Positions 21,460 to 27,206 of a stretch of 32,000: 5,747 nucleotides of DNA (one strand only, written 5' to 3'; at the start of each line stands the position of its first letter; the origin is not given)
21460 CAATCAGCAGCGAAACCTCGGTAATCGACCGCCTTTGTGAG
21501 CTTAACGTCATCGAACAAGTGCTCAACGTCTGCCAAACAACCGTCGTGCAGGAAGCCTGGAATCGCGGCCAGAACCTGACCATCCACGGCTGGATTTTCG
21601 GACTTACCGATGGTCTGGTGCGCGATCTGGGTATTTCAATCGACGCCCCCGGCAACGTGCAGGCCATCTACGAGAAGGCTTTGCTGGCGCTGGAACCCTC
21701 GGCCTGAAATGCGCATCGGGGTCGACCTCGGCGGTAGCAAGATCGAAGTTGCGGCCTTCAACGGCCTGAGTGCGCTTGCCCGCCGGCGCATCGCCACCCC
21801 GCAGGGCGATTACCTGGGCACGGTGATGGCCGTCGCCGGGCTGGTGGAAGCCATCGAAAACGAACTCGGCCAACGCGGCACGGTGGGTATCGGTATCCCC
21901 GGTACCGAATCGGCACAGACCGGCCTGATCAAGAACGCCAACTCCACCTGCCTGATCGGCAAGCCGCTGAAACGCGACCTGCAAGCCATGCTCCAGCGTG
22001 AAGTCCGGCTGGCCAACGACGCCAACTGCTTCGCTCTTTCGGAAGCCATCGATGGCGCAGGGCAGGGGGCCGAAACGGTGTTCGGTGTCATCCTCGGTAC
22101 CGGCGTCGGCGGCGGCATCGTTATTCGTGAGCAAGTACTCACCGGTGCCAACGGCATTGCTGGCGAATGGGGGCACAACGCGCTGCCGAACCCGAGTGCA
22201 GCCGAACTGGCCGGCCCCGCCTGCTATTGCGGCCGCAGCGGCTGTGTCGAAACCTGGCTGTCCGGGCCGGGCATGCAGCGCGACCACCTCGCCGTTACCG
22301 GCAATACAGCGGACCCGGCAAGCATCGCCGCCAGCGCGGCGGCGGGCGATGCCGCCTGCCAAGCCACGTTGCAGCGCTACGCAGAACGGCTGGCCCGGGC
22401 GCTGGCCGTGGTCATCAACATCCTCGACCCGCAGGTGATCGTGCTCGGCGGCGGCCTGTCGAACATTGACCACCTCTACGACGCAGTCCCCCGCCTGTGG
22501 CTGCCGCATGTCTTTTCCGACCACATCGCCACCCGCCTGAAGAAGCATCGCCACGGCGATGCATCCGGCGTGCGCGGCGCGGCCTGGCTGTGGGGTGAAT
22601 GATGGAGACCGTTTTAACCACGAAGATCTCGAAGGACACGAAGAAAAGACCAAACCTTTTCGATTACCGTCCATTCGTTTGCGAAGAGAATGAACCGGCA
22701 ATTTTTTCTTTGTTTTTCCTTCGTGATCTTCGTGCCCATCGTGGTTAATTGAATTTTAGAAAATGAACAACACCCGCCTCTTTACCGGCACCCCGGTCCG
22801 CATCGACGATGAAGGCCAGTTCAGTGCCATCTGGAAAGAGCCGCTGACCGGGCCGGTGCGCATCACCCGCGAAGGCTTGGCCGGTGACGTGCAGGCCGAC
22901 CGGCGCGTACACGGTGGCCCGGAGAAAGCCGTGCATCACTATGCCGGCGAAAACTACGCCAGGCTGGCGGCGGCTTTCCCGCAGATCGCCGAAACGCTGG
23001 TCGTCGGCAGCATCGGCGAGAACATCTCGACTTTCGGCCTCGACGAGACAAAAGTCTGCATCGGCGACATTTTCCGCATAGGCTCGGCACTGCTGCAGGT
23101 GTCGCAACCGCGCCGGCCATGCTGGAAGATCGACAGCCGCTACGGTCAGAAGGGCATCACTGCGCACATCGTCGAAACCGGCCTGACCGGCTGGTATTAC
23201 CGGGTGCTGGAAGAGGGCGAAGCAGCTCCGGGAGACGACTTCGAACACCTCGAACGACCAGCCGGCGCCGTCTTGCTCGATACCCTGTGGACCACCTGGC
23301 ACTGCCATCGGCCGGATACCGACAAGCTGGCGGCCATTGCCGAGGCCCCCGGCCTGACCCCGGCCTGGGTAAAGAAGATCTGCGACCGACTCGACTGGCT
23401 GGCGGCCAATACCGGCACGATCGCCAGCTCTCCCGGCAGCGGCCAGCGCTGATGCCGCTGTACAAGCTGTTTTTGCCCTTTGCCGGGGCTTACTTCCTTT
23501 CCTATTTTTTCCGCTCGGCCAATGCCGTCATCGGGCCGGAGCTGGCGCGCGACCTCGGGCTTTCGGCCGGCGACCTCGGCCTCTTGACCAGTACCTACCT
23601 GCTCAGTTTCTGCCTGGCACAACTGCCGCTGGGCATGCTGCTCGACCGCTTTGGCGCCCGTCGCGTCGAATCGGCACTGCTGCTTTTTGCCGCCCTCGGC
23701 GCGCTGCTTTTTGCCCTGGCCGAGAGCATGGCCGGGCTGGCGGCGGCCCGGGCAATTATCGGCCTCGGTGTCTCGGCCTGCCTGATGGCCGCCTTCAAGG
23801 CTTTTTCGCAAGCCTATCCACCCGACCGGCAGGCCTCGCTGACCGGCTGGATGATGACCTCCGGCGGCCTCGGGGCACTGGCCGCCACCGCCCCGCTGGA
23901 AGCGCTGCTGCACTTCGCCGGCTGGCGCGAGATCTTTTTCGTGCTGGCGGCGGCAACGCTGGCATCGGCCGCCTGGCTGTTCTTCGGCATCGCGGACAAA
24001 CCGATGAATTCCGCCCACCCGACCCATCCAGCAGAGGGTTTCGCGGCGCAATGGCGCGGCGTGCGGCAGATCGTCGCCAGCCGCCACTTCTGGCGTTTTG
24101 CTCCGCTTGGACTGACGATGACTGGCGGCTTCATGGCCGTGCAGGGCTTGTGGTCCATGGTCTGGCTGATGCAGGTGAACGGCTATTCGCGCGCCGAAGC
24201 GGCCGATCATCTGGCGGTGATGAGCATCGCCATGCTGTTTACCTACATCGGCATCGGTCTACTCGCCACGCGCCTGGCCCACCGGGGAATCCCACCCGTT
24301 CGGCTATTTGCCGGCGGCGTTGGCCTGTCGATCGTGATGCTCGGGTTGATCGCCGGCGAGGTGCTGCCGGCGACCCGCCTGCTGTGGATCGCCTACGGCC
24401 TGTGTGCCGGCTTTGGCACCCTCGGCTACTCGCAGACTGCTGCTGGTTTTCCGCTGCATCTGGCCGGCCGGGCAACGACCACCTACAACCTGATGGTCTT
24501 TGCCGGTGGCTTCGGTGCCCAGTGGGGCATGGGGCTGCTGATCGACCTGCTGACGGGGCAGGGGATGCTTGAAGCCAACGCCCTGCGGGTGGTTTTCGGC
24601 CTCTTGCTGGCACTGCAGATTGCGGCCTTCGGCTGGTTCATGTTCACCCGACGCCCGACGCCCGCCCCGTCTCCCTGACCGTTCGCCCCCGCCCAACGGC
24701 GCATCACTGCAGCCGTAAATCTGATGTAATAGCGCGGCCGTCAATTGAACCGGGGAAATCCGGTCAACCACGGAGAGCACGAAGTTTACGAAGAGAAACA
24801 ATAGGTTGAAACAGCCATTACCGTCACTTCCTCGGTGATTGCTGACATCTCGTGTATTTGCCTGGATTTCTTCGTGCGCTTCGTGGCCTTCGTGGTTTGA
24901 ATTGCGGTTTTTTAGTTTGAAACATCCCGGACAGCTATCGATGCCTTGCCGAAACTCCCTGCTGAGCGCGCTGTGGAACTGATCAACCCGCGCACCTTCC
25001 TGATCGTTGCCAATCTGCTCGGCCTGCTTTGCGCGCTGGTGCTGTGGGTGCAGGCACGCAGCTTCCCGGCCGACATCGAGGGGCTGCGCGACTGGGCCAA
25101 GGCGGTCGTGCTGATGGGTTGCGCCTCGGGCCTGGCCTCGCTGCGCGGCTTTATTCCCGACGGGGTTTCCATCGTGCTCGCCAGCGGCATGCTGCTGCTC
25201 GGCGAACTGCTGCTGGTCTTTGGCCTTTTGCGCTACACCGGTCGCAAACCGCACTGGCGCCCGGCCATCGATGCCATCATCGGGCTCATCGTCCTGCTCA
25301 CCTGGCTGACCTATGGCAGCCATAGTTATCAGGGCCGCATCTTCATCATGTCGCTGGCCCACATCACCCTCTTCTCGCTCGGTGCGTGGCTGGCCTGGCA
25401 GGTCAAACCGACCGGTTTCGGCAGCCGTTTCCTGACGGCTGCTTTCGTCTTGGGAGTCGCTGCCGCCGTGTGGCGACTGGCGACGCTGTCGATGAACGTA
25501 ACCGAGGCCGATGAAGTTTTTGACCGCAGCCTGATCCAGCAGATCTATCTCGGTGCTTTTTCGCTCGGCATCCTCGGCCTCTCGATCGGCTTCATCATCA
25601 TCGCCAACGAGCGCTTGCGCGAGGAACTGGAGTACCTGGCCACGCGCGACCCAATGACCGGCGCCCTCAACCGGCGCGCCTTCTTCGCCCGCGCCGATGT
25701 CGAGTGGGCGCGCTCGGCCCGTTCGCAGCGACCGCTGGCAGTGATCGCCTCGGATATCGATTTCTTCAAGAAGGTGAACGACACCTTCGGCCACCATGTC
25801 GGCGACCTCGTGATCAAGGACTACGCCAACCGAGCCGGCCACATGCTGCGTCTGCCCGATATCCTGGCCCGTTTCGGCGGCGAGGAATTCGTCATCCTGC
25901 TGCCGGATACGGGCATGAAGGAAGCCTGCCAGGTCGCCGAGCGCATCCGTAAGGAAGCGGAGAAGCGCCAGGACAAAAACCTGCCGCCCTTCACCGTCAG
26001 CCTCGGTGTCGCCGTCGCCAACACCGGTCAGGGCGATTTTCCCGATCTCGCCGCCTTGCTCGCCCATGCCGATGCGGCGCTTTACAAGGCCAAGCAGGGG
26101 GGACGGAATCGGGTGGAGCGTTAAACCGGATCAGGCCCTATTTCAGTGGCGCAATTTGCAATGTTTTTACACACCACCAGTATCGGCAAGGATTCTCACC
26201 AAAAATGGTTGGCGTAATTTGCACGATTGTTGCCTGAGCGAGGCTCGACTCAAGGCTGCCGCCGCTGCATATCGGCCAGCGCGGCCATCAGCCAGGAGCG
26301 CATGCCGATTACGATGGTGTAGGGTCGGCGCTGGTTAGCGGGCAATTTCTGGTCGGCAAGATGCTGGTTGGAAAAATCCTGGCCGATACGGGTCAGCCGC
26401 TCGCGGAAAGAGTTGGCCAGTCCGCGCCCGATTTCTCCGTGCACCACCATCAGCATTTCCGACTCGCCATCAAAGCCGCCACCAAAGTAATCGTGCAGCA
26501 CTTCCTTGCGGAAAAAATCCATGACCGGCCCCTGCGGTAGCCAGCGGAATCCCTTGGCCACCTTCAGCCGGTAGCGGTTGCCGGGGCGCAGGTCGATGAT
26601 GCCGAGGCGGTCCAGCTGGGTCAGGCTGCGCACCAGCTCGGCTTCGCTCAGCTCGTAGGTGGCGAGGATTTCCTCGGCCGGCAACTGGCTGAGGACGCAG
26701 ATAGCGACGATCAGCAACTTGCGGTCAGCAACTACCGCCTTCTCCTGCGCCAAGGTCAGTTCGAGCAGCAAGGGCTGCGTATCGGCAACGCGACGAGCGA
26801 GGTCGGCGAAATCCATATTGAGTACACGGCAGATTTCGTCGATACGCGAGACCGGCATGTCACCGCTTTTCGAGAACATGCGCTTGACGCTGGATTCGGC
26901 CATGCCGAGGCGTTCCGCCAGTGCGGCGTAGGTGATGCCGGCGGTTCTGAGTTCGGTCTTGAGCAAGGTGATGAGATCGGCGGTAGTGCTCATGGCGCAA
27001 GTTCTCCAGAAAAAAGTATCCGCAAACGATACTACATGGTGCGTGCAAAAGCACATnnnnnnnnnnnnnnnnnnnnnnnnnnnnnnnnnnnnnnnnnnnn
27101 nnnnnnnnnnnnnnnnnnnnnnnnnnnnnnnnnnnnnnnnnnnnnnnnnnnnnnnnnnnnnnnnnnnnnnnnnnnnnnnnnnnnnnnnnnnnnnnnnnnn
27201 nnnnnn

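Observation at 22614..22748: Undescribed-looking MITE family whose inverted termini carry three 9-bp-phased CACGAAG units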

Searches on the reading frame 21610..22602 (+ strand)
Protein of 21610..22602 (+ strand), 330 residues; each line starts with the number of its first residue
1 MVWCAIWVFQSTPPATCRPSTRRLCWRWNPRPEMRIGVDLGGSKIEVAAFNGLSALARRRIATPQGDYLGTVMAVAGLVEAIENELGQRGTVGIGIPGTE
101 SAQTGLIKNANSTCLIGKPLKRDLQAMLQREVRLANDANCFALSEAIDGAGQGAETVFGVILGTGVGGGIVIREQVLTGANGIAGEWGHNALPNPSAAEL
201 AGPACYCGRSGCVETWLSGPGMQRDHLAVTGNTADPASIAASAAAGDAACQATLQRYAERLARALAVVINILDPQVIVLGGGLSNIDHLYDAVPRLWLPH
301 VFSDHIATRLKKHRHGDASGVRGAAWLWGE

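Call 17: search_protein_families(library=pfam, proteins=[window:21610-22602:+])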
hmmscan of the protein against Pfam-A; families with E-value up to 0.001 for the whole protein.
window:21610-22602:+ (330 aa): 2 families
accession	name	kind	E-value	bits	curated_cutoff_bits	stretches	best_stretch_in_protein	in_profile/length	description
PF00480.26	ROK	-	1.8e-74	251.3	22.9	1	36-328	2-291/294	ROK family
PF02685.22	Glucokinase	-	0.00031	20.3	22.1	1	39-283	4-262/314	Glucokinase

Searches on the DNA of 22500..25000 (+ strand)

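Call 16: search_rna_families(source=window, start=22500, end=25000, threshold=evalue, max_evalue=10)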
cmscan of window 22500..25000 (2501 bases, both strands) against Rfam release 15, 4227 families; matches with E-value up to 10: 2.
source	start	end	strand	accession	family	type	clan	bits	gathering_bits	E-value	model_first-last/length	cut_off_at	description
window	23856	23939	+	RF02784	SorX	Gene; sRNA;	-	24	46.6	0.0077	1-73/73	no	Singlet oxygen resistance RNA X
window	22619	22734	+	RF01911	MIR2118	Gene; miRNA;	-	19.1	85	1.4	28-144/170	no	MIR2118 microRNA precursor family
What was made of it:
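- On Rfam RNA families: None in 22500-25000 at E<=10 apart from chance weak hits: a miRNA model at E=1.4 over copy 1 and SorX below gathering inside the MFS gene (call 16).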

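Call 32: search_dna_similar(query=window:24741-24910:+, collection=plasmids, mode=distant, max_evalue=1, max_rows=30)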
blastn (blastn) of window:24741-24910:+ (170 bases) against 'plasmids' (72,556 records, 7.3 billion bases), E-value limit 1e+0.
Records with a match: 1; places in all: 1; records where one place covers at least 80% of the query: 0.
Best place of each record, by identity: 90-95% 1.
By first word of the organism name: Methylorubrum 1.
By predicted mobility (MOB-suite, as given by PLSDB): non-mobilizable 1.
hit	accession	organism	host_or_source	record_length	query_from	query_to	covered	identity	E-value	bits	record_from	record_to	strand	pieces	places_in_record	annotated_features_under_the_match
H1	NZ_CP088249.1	Methylorubrum sp. B1-46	single cell,human skin swab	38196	81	107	16%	92.6%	5e-1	41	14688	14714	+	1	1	hypothetical protein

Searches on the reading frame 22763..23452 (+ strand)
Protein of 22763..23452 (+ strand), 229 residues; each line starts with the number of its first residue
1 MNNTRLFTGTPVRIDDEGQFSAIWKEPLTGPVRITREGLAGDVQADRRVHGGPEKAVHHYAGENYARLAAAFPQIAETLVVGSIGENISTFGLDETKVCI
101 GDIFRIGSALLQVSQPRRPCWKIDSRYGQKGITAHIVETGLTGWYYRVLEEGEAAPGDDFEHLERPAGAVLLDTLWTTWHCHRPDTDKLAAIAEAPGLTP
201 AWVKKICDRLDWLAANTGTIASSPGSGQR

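Call 17: search_protein_families(library=pfam, proteins=[window:22763-23452:+])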
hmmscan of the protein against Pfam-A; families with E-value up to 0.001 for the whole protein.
window:22763-23452:+ (229 aa): 1 family
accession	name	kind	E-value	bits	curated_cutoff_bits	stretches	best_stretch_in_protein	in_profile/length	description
PF03473.23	MOSC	-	1.5e-33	115.8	22.7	1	46-159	1-118/120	MOSC domain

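Call 26: find_encoding_contigs(protein=window:22763-23452:+, flank=4000, max_places=10)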
Protein window:22763-23452:+ (229 aa): 2 contigs read that carry it; 2 places shown.
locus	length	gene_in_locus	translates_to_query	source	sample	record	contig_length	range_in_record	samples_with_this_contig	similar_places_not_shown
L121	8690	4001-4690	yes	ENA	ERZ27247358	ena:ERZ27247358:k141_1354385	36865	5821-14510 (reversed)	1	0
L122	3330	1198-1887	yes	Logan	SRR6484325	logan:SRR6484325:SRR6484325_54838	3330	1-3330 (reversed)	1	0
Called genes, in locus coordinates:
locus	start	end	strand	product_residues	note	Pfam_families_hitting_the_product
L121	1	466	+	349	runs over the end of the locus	PF01565:FAD_binding_4, PF02873:MurB_C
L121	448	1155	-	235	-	PF01520:Amidase_3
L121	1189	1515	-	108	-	PF08895:DUF1840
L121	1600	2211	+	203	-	-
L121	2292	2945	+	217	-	PF00484:Pro_CA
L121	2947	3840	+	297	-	PF00480:ROK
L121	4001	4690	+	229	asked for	PF03473:MOSC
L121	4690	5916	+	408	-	PF07690:MFS_1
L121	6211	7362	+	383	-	PF00990:GGDEF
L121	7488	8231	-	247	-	PF13443:HTH_26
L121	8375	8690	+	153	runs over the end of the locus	PF05360:YiaAB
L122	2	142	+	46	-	?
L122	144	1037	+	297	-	PF00480:ROK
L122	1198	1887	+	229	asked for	PF03473:MOSC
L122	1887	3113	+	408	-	PF07690:MFS_1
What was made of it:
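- Checked: All three are intergenic between co-directional genes (calls 17, 26).
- The window copies lie between called genes (call 26).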

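Call 27: find_related_loci(query=window:22763-23452:+, collection=metagenome_contigs, flank=3000)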
Query window:22763-23452:+ (229 aa) in metagenome_contigs; peptide patterns used: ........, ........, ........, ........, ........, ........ (x = any residue, [..] = any of these).
61 stretches matched a pattern; 15 encode a relative of the query (tblastn E <= 1e-3); 15 distinct loci.
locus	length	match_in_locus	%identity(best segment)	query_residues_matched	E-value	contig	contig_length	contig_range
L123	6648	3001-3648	87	1-216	3e-129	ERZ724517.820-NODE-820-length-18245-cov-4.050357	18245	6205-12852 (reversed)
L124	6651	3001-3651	77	6-226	1e-113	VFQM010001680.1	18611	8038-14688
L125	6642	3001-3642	77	3-216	7e-111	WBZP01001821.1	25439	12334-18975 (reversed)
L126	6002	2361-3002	77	3-216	2e-110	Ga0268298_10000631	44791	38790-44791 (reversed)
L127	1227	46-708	74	6-226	4e-118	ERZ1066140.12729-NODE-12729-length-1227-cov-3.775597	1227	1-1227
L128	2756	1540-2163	54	4-211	7e-69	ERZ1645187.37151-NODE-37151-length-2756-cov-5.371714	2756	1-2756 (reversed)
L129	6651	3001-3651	56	1-217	1e-67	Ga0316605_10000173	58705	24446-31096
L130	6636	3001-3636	55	6-217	5e-66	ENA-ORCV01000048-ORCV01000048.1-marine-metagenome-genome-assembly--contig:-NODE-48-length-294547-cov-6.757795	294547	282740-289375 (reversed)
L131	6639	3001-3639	50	2-209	2e-64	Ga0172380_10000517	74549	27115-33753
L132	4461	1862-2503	53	3-216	5e-64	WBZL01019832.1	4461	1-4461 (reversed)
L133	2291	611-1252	54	3-216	2e-64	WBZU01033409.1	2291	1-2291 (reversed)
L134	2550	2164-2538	74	3-127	3e-60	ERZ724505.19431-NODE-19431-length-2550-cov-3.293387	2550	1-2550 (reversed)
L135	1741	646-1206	36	21-210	6e-41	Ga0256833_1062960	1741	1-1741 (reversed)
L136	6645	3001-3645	36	1-206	1e-39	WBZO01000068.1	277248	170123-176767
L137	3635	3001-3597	32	12-213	5e-32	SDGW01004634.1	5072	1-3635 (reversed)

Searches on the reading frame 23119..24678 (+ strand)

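Call 17: search_protein_families(library=pfam, proteins=[window:23119-24678:+])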
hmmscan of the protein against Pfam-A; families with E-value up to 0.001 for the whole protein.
window:23119-24678:+ (519 aa): 1 family
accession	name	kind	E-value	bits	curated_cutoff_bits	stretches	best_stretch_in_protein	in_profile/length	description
PF07690.21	MFS_1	-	1.2e-37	130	33.4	1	122-465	2-344/347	Major Facilitator Superfamily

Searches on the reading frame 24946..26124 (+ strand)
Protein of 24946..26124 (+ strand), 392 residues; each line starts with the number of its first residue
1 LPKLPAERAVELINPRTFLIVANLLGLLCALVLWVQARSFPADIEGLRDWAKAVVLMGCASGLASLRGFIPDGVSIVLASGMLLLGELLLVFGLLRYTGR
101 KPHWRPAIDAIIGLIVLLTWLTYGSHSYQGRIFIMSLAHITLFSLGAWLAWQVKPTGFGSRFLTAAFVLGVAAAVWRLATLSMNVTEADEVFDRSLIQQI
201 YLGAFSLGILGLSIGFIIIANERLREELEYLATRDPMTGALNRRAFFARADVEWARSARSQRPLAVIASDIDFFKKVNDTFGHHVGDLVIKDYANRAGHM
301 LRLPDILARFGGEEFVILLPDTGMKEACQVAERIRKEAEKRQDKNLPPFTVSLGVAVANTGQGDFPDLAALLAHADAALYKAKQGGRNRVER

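Call 17: search_protein_families(library=pfam, proteins=[window:24946-26124:+])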
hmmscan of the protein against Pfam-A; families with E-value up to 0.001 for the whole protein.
window:24946-26124:+ (392 aa): 1 family
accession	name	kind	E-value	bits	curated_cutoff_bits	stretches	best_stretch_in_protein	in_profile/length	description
PF00990.26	GGDEF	-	7.3e-41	140.1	23.8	1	232-389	1-161/161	Diguanylate cyclase, GGDEF domain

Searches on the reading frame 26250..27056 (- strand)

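Call 17: search_protein_families(library=pfam, proteins=[window:26250-27056:-])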
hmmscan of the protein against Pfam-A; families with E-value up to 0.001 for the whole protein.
window:26250-27056:- (268 aa): 3 families
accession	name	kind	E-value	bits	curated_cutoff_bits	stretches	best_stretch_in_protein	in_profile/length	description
PF13443.12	HTH_26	-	1.1e-08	35.6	22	1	35-92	5-63/63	Cro/C1-type HTH DNA-binding domain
PF13560.12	HTH_31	-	4.8e-05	24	27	1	38-86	12-61/64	Helix-turn-helix domain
PF01381.28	HTH_3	-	0.00063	20.2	23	1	37-86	6-55/55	Helix-turn-helix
